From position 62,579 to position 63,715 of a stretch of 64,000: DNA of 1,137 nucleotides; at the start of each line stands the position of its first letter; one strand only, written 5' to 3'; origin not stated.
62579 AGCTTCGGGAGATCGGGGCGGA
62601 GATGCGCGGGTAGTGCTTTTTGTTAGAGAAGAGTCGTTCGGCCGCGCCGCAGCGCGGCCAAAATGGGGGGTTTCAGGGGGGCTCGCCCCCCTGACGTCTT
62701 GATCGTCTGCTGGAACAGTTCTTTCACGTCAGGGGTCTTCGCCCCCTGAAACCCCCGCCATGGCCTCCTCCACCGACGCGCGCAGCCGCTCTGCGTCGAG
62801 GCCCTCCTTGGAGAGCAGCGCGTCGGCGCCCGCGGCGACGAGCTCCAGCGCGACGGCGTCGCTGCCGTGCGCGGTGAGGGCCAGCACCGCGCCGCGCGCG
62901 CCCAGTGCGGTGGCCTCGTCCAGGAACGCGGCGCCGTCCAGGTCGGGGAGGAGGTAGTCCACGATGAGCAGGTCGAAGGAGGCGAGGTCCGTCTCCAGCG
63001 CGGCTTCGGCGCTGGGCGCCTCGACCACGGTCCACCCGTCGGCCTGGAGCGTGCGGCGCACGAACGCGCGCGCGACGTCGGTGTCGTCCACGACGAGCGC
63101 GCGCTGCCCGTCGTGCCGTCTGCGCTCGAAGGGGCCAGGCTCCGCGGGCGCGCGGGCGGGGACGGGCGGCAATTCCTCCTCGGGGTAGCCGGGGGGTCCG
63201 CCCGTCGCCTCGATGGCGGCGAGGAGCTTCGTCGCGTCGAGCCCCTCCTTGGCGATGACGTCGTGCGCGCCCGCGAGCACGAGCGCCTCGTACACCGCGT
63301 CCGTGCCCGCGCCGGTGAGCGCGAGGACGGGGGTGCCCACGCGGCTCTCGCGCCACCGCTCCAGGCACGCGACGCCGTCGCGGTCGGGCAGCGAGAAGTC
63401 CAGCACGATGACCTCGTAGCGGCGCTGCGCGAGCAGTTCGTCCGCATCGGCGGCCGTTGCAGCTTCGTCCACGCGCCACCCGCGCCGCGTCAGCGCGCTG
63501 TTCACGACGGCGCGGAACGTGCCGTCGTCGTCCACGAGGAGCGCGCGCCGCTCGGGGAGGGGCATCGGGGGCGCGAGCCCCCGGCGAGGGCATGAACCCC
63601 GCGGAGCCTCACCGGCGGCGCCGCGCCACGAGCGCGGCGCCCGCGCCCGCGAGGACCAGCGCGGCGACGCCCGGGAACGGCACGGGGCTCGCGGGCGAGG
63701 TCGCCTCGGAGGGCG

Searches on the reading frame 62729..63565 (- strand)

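Call 89: search_protein_families(library=pfam, proteins=[window:62729-63565:-], max_evalue=0.0001)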
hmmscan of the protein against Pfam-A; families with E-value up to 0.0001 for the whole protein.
window:62729-63565:- (278 aa): 1 family
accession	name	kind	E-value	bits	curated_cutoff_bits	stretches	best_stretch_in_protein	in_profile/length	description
PF00072.30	Response_reg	-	3.2e-38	130.8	30.2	2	9-118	2-110/111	Response regulator receiver domain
